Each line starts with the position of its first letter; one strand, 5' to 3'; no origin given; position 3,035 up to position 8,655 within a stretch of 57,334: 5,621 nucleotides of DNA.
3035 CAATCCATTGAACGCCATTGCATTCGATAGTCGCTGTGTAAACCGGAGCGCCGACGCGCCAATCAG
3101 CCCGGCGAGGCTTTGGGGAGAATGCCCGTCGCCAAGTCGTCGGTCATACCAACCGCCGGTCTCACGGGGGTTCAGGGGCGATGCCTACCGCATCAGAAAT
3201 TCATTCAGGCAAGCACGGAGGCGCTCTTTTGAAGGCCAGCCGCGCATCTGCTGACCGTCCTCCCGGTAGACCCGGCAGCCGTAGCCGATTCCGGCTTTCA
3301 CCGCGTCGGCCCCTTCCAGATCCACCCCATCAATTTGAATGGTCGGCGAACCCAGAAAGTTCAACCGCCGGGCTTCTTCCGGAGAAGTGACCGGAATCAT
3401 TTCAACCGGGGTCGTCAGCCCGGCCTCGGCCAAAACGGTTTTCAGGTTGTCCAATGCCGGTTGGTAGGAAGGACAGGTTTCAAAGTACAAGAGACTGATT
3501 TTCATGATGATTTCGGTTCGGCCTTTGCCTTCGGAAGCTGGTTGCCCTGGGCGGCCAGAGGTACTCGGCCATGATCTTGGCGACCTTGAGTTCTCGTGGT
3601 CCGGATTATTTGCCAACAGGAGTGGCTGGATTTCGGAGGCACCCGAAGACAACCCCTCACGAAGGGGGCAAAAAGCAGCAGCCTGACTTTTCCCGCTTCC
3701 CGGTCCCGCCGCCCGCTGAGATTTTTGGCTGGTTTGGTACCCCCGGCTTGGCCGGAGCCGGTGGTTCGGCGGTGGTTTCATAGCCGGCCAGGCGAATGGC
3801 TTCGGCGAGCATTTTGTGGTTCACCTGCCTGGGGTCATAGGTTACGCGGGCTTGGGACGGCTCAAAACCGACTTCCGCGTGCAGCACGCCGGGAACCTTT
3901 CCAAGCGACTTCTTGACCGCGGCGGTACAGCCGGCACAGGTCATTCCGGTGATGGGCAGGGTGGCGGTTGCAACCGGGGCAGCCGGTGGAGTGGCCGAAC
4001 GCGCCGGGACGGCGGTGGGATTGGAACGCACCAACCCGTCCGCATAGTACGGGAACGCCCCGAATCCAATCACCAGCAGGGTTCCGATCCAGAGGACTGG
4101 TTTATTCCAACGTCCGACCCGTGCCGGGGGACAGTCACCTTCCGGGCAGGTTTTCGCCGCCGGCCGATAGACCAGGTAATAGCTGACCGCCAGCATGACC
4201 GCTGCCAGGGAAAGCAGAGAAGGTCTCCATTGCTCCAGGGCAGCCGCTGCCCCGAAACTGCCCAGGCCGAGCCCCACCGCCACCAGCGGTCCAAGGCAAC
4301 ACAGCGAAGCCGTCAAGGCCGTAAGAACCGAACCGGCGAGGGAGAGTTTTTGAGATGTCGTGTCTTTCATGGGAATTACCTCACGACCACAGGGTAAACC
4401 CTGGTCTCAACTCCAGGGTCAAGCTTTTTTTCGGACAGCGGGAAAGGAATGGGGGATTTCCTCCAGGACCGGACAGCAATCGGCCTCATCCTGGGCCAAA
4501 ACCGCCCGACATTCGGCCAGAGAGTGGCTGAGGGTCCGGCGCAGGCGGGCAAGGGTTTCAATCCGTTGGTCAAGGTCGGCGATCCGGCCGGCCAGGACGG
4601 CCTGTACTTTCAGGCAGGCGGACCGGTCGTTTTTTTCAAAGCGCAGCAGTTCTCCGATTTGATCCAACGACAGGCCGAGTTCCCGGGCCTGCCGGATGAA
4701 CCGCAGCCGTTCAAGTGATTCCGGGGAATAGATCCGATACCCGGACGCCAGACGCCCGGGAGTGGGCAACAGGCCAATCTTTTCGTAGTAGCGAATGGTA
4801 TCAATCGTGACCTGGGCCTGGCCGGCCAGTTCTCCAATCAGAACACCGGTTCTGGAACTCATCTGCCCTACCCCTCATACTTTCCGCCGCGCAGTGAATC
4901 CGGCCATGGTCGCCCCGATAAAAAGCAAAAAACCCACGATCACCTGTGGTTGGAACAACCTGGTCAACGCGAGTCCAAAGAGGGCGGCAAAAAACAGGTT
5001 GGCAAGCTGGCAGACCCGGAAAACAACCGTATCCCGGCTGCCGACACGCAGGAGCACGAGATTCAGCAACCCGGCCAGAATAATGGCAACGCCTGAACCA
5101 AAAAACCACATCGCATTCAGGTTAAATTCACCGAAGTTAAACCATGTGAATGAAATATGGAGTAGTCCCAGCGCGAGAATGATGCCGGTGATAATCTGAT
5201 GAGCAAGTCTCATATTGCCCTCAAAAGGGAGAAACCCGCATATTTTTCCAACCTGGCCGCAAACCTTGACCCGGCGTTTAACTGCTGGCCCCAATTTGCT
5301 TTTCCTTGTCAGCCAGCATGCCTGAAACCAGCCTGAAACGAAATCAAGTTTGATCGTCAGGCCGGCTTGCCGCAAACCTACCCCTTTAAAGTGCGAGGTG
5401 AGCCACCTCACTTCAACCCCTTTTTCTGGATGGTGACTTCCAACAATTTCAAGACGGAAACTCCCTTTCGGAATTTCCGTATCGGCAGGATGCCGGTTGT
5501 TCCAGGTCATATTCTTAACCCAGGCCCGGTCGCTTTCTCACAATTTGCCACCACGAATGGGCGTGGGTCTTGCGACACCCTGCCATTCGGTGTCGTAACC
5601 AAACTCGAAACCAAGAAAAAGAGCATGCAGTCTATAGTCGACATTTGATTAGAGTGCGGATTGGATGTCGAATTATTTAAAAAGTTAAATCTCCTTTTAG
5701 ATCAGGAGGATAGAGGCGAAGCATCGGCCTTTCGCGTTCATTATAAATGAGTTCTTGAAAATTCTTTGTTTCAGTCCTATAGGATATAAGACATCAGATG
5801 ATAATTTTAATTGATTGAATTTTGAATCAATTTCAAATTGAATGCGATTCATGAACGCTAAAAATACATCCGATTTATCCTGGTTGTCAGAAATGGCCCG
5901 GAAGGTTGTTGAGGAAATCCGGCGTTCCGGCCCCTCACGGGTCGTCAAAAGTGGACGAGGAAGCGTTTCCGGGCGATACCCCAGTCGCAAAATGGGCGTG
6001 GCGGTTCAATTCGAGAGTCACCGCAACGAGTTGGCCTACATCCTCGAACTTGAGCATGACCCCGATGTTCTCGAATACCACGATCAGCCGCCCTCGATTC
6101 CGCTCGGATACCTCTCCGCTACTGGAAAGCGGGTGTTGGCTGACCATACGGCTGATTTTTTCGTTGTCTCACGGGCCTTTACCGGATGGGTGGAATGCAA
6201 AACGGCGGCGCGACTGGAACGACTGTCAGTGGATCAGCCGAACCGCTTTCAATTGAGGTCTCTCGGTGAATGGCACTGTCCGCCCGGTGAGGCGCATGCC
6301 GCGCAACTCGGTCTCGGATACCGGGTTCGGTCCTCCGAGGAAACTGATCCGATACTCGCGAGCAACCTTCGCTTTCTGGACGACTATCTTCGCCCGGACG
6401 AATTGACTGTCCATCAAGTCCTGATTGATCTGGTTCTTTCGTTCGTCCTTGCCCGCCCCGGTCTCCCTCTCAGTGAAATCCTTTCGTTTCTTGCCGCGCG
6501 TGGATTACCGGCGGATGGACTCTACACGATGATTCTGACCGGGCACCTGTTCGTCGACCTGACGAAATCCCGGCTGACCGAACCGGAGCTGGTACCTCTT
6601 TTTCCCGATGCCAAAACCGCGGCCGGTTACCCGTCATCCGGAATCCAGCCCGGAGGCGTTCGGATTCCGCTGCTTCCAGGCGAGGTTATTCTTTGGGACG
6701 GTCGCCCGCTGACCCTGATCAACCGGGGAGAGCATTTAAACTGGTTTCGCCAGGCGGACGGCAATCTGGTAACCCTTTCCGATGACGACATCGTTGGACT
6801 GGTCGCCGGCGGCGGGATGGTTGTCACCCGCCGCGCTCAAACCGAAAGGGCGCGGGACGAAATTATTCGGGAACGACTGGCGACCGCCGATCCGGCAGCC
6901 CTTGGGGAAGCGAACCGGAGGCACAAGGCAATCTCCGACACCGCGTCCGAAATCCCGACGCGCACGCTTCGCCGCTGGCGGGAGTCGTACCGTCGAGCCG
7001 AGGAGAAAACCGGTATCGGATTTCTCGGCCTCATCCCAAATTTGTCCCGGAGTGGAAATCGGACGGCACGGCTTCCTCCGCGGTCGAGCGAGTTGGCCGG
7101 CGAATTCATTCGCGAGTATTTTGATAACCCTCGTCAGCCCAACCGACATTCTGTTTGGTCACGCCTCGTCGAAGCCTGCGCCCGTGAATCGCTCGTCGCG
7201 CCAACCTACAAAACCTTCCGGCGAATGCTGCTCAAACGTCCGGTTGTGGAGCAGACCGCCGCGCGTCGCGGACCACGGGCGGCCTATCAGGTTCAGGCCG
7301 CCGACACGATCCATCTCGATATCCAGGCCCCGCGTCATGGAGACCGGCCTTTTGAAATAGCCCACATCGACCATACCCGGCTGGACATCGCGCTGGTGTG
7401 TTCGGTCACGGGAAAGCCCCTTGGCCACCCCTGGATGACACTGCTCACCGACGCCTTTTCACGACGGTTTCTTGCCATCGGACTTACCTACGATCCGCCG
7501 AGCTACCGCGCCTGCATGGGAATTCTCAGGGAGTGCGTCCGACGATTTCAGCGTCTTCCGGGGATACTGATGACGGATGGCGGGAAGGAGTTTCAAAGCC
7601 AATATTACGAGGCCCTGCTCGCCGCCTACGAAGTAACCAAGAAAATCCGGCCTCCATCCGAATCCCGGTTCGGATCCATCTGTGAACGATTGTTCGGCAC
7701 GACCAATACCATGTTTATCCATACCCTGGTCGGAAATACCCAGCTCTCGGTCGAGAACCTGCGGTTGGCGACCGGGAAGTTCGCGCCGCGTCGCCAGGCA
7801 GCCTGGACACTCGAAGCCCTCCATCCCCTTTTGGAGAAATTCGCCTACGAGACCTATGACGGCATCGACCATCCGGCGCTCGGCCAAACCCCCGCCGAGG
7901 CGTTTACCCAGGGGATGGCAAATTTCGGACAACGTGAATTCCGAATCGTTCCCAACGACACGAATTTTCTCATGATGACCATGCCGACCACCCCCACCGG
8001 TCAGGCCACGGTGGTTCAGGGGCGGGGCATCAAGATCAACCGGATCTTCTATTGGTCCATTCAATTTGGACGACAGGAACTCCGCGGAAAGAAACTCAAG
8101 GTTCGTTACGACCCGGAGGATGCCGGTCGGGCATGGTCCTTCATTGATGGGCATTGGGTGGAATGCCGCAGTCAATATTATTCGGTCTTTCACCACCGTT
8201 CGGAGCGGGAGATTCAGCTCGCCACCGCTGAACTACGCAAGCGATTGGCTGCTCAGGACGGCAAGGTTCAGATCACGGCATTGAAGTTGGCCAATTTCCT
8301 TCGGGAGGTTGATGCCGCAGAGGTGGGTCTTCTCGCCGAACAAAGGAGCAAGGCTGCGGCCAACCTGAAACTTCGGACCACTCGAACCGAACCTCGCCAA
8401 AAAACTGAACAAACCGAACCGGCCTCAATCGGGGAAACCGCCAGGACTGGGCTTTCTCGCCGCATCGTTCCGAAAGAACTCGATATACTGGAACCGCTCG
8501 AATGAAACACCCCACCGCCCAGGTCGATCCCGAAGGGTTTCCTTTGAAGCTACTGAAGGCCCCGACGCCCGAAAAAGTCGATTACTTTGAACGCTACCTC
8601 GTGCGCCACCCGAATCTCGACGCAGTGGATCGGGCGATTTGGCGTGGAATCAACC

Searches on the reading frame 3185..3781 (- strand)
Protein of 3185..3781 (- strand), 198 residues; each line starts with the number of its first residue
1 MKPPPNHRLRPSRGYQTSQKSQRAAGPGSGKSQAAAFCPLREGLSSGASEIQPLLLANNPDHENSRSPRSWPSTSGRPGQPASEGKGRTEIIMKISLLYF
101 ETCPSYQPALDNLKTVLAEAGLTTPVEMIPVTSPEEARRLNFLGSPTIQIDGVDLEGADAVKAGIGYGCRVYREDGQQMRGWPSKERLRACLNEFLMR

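Call 15: search_protein_families(library=pfam, proteins=[window:3185-3781:-], max_evalue=0.01)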
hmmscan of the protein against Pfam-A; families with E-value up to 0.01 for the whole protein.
window:3185-3781:- (198 aa): 1 family
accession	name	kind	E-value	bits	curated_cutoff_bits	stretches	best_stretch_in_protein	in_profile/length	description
PF10865.14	DUF2703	-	0.0012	19.4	23.6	1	106-157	25-74/120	Domain of unknown function (DUF2703)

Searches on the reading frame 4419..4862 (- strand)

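Call 15: search_protein_families(library=pfam, proteins=[window:4419-4862:-], max_evalue=0.01)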
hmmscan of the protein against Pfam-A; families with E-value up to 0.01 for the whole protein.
window:4419-4862:- (147 aa): 3 families
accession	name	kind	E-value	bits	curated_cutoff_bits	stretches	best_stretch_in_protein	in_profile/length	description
PF13411.12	MerR_1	-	2.8e-19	69.4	21.6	1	9-74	3-67/69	MerR HTH family regulatory protein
PF09278.17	MerR-DNA-bind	-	1.1e-17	64.8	25.4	1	50-113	1-64/65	MerR, DNA binding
PF00376.29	MerR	-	1.4e-15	57.3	28.2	1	9-45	2-38/38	MerR family regulatory protein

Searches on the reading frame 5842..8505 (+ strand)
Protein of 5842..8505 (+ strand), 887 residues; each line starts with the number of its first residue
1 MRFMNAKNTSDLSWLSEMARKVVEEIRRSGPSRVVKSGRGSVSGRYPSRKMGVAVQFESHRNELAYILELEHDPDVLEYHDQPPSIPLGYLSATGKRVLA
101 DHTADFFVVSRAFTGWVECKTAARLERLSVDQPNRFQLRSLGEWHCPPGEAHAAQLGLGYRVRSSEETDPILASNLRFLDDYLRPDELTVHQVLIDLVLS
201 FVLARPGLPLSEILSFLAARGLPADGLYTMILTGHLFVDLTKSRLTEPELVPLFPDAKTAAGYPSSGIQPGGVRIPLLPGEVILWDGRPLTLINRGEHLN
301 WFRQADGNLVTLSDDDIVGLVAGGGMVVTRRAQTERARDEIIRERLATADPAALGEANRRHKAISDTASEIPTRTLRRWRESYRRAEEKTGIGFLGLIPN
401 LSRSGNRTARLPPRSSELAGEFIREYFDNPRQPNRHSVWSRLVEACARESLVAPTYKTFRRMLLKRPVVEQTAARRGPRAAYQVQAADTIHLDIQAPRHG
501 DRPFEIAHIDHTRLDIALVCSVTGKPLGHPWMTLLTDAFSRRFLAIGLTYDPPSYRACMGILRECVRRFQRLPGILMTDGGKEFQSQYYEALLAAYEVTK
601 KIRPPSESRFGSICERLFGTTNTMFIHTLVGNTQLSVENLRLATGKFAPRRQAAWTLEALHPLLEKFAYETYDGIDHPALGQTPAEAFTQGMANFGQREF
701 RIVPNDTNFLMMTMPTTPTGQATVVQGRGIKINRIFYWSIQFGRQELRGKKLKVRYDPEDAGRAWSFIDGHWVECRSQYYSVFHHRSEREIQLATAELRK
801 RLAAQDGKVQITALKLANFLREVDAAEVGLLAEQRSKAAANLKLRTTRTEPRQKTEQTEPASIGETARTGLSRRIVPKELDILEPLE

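Call 15: search_protein_families(library=pfam, proteins=[window:5842-8505:+], max_evalue=0.01)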
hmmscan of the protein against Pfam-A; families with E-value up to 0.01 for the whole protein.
window:5842-8505:+ (887 aa): 3 families
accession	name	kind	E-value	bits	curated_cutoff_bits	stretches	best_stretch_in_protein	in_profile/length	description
PF09299.17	Mu-transpos_C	-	1.9e-07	31.4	21.7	1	718-765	6-50/61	Mu transposase, C-terminal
PF00665.32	rve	-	1.3e-06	29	32.6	1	529-604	23-98/102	Integrase core domain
PF08722.17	Tn7_TnsA-like_N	-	0.0028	18.6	26.5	1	73-134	1-56/85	TnsA-like endonuclease N terminal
